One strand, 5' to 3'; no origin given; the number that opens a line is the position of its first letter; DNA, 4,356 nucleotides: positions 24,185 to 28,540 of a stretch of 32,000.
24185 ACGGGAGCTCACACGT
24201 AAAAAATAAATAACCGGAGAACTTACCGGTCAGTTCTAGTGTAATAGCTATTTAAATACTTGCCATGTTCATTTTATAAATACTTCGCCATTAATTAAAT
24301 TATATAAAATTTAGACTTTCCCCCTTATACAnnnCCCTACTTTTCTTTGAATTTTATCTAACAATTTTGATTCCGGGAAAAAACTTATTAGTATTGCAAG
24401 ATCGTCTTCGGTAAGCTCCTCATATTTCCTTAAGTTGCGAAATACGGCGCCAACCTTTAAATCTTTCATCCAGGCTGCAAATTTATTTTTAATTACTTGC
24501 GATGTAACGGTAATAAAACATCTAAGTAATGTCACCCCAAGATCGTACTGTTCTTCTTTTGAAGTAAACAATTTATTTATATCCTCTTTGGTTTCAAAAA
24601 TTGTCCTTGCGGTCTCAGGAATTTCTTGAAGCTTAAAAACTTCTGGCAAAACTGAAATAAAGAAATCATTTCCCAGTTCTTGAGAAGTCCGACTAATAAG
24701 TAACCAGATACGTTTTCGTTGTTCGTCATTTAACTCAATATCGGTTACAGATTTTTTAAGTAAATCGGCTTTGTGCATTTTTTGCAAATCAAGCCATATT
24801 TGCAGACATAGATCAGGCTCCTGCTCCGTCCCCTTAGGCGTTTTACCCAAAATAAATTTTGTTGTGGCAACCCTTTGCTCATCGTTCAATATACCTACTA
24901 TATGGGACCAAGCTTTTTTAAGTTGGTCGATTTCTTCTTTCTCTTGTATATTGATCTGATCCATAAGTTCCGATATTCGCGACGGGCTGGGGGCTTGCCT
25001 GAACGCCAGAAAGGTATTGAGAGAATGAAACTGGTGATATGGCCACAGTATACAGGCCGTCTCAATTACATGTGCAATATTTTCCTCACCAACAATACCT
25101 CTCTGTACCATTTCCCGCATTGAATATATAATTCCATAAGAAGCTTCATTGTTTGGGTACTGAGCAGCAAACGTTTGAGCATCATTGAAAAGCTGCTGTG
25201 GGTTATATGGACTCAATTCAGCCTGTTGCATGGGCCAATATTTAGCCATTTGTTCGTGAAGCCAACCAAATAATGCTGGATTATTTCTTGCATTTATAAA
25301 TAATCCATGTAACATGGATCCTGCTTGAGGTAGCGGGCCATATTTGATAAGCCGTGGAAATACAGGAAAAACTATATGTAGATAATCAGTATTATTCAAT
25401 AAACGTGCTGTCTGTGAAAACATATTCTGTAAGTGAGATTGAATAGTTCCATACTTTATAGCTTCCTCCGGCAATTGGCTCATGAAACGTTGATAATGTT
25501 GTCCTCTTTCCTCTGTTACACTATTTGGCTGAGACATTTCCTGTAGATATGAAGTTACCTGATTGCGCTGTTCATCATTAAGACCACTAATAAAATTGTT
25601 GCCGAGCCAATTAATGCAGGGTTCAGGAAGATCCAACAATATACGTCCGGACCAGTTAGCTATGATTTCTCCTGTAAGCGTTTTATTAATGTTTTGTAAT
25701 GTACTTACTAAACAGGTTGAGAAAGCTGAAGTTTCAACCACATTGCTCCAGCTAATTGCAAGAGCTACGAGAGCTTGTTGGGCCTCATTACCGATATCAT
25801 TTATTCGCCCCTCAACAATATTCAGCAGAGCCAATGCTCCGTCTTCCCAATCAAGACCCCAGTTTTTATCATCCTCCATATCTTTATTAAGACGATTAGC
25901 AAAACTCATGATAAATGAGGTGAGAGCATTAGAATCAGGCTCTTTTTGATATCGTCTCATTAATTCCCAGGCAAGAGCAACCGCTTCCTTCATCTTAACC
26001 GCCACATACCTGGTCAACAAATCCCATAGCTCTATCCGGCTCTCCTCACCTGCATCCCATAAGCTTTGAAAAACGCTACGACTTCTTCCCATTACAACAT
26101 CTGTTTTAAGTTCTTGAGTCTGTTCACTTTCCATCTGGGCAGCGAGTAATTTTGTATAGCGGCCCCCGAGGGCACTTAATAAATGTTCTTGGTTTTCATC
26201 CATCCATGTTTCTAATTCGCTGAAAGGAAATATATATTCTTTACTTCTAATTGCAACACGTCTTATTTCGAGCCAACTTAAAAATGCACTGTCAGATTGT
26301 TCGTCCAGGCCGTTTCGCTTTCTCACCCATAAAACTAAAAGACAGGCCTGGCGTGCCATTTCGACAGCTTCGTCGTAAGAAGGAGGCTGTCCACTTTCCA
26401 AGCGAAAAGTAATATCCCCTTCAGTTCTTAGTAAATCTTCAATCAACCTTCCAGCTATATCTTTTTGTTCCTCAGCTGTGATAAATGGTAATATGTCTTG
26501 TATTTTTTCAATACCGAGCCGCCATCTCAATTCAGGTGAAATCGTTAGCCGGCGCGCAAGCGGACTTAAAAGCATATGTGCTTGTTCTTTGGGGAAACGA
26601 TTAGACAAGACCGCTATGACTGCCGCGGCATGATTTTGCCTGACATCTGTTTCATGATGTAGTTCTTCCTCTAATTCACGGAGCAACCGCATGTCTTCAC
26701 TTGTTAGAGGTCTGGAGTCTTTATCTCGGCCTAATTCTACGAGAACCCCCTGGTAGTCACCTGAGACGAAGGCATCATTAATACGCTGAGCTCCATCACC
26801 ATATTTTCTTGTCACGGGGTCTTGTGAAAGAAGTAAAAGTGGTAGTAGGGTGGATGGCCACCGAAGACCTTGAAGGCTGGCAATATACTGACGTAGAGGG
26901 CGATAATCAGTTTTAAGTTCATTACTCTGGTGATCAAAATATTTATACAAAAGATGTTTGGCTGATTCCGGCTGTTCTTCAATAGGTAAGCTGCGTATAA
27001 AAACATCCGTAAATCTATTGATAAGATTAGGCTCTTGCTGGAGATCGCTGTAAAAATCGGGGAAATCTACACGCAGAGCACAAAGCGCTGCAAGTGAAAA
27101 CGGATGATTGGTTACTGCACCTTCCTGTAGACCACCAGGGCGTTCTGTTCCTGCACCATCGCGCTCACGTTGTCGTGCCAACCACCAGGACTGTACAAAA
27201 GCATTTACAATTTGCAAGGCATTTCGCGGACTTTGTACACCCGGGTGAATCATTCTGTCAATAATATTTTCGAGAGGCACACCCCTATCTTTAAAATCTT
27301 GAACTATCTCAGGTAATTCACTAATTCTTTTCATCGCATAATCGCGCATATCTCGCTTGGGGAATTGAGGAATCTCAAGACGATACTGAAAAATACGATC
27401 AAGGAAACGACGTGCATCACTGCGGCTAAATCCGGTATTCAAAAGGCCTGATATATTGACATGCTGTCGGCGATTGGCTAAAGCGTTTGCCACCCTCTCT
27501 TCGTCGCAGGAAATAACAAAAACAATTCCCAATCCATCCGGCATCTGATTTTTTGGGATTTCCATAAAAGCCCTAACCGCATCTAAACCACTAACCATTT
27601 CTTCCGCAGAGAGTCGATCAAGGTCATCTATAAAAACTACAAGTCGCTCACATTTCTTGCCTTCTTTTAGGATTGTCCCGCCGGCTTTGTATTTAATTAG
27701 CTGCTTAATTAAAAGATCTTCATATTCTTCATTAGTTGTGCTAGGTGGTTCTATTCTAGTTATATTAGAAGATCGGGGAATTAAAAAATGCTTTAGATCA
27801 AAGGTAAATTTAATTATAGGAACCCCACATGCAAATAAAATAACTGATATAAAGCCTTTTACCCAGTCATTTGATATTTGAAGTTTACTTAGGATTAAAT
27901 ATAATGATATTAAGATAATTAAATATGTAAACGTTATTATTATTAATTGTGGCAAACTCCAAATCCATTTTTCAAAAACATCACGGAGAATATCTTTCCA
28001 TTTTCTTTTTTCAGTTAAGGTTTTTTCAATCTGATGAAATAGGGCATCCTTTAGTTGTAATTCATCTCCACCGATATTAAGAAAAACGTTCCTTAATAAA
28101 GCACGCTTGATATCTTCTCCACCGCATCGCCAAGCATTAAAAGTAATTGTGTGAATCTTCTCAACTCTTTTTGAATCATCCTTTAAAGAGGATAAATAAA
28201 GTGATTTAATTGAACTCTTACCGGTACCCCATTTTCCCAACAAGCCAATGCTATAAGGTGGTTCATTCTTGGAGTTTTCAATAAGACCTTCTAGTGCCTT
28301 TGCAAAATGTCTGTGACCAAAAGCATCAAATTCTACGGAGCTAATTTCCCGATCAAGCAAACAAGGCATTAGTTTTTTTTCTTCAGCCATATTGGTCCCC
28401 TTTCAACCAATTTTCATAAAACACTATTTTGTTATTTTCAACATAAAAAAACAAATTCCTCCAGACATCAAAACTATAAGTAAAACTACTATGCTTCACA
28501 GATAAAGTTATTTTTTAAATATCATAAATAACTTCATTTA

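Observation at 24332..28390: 1352-aa membrane-inserted KAP NTPase as a separate transposon cargo unit next to the BREX-like operon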

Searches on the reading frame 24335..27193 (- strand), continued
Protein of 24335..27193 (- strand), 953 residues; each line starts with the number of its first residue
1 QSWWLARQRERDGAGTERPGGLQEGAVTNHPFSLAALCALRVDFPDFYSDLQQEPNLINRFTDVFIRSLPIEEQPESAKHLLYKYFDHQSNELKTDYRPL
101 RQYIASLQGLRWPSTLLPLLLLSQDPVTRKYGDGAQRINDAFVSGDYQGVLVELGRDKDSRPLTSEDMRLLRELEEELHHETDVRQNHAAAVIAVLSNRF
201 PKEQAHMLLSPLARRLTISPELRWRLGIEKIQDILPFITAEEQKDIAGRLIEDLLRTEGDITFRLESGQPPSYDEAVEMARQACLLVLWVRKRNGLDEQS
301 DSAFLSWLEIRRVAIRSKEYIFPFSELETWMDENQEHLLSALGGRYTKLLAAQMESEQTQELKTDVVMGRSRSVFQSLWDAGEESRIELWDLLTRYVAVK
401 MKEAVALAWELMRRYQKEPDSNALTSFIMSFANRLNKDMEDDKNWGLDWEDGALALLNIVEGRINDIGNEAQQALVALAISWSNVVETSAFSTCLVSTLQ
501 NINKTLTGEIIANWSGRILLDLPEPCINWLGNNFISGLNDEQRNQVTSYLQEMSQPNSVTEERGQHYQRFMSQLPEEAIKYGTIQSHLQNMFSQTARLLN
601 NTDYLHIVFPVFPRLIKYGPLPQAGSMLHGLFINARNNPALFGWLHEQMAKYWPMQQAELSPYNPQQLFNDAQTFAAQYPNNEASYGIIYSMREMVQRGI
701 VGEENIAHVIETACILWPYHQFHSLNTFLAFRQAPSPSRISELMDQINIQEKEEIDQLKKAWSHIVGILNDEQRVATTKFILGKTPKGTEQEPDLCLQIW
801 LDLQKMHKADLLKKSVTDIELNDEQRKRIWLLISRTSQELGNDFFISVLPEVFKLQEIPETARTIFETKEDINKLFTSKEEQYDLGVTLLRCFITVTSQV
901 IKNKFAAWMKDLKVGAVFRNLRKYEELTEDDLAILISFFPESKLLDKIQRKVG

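Call 88: search_protein_representatives(protein=window:24335-27193:-)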
Query: 953 residues. Proteins with E-value up to 0.001 (for the whole library): 244; up to 1e-10: 210; up to 1e-30: 159. The best 150 are listed.
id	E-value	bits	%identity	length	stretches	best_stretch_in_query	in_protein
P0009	2.6e-288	975.5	47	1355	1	1-948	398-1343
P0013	2.6e-274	929.1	46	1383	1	2-945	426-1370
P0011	3.2e-263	892.5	46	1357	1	1-949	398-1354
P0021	2.6e-248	843.1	43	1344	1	1-944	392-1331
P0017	6.5e-241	818.6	43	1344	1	2-947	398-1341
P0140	3.0e-240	816.4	41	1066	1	1-949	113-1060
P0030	3.2e-233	793.2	42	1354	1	1-950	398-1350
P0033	3.1e-229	780.0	40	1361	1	1-952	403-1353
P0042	3.2e-228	776.6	40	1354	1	1-949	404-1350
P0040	1.0e-227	775.0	40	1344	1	1-950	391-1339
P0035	2.2e-226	770.6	40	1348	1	1-947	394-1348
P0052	9.1e-221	752.0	39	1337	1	1-948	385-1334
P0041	2.4e-219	747.3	41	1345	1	1-949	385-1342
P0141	3.3e-217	740.2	81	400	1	553-950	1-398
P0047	2.2e-216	737.4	38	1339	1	1-948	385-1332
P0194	9.2e-91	321.7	26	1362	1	2-949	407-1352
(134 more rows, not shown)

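Call 97: search_protein_families(library=pfam, proteins=[window:24335-26830:-], max_evalue=5)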
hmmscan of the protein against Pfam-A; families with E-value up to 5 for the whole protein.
window:24335-26830:- (832 aa): 2 families
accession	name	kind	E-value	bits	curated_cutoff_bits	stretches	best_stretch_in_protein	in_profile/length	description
PF10025.14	DUF2267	-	0.094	13.4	29.8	1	47-92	71-116/122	Uncharacterized conserved protein (DUF2267)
PF17243.7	POTRA_TamA_1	-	0.13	12.8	26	1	414-457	4-41/74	POTRA domain TamA domain 1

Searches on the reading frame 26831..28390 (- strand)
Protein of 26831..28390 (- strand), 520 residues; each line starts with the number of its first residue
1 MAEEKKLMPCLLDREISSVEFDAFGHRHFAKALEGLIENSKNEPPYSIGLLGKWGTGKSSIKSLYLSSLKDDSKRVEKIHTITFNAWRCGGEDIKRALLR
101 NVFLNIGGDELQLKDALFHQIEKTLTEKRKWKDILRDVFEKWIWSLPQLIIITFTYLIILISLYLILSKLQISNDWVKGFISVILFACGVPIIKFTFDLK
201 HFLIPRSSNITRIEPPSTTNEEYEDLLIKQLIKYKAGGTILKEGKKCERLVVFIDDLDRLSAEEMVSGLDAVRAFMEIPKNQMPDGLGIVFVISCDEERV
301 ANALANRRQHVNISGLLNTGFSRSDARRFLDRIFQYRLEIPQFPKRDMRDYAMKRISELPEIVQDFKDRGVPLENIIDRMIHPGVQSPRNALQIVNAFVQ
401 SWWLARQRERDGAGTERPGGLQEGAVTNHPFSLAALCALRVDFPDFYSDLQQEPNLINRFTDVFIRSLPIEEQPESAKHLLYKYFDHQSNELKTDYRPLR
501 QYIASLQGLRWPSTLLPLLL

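Call 50: predict_structure(alignment_id=A3)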
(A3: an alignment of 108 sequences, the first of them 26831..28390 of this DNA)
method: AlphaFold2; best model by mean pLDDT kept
length: 520 residues; sequences in the alignment: 108
mean_pLDDT: 91.6   pTM: 0.78
mean pLDDT of the five models: 91.6, 91.0, 90.2, 89.5, 87.4
residues with pLDDT >= 90: 369; 70-90: 128; 50-70: 20; < 50: 3
segments of 3 or more residues with pLDDT < 50: none
pLDDT, mean of each block of 10 residues (from residue 1): 72 89 92 97 97 93 97 97 96 92 97 82 81 93 89 90 89 87 88 86 88 73 93 97 97 96 93 93 97 94 85 60 83 95 92 96 96 98 94 97 94 77 94 98 97 98 98 98 97 97 97 95
secondary structure, 60 per line:
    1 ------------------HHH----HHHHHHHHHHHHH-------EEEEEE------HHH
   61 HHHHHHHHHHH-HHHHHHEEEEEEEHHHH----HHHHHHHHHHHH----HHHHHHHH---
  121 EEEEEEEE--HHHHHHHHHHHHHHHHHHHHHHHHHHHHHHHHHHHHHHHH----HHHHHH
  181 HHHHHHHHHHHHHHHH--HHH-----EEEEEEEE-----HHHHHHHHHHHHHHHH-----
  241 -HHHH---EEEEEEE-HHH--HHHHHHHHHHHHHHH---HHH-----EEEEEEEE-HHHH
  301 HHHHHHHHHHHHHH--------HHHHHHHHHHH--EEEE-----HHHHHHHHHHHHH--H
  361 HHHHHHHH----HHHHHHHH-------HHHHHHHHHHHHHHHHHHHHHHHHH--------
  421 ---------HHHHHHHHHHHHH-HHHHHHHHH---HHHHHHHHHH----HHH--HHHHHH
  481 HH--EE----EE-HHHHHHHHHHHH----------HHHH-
elements in order: H26-38 E46-51 H58-71 H73-78 E79-85 H86-89 H94-105 H110-117 E121-128 H131-170 H175-196 E207-214 H220-235 H242-245 E249-255 H262-276 E288-295 H297-314 H323-333 E336-339 H345-357 H360-368 H373-380 H388-412 H430-442 H444-452 H456-465 H475-482 H494-505 H516-519

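Call 54: fold_search(model_id=the predicted structure, library=pdb)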
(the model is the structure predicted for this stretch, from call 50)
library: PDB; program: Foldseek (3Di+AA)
matches with E <= 10: 630; with E <= 0.001: 11
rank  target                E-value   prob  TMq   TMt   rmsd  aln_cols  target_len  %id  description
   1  8hr8_E                5.7e-05  1.00  0.35  0.23  22.8       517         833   12  Structure of heptameric RdrA ring (released 2023-02-01)
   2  8hr8_G                1.2e-04  1.00  0.36  0.24  19.7       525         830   11  Structure of heptameric RdrA ring (released 2023-02-01)
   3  2qby_B                1.5e-04  1.00  0.32  0.43  14.3       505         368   12  Crystal structure of a heterodimer of Cdc6/Orc1 initiators bound to origin DNA (from S. solfataricus) (released 2007-09-11)
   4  1fnn_A                2.3e-04  1.00  0.36  0.47  11.9       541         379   12  CRYSTAL STRUCTURE OF CDC6P FROM PYROBACULUM AEROPHILUM (released 2000-10-04)
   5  7tjh_D                3.3e-04  1.00  0.28  0.33  17.4       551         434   12  S. cerevisiae ORC bound to 84 bp ARS1 DNA and Cdc6 (state 1) with flexible Orc6 N-terminal domain (released 2022-10-05)
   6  8hra_B                4.9e-04  1.00  0.34  0.23  17.8       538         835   10  Structure of heptameric RdrA ring in RNA-loading state (released 2023-02-01)
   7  1w5t_A                6.8e-04  1.00  0.33  0.41  12.5       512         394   11  Structure of the Aeropyrum Pernix ORC2 protein (ADPNP-ADP complexes) (released 2004-10-05)
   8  8fnw_M                7.2e-04  1.00  0.31  0.22  20.6       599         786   12  Structure of RdrA-RdrB complex from Escherichia coli RADAR defense system (released 2023-02-01)
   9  8hr8_H                7.9e-04  1.00  0.36  0.25  17.8       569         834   11  Structure of heptameric RdrA ring (released 2023-02-01)
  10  5uj7_C                1.0e-03  1.00  0.32  0.40  14.2       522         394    9  Structure of the active form of human Origin Recognition Complex ATPase motor module, complex subunitS 1, 4, 5 (released 2017-02-08)
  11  5zr1_D                1.0e-03  1.00  0.27  0.31  16.9       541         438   12  Saccharomyces Cerevisiae Origin Recognition Complex Bound to a 72-bp Origin DNA containing ACS and B1 element (released 2018-07-11)
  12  5uj7_D                1.3e-03  1.00  0.31  0.40  13.2       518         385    9  Structure of the active form of human Origin Recognition Complex ATPase motor module, complex subunitS 1, 4, 5 (released 2017-02-08)
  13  2qby_A                1.3e-03  1.00  0.32  0.43  11.9       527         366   12  Crystal structure of a heterodimer of Cdc6/Orc1 initiators bound to origin DNA (from S. solfataricus) (released 2007-09-11)
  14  7jgr_G                1.5e-03  1.00  0.36  0.48  11.7       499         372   13  Structure of Drosophila ORC bound to DNA (84 bp) and Cdc6 (released 2020-09-09)
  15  7tji_D                1.5e-03  1.00  0.27  0.31  16.8       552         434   11  S. cerevisiae ORC bound to 84 bp ARS1 DNA and Cdc6 (state 2) with flexible Orc6 N-terminal domain (released 2022-10-05)
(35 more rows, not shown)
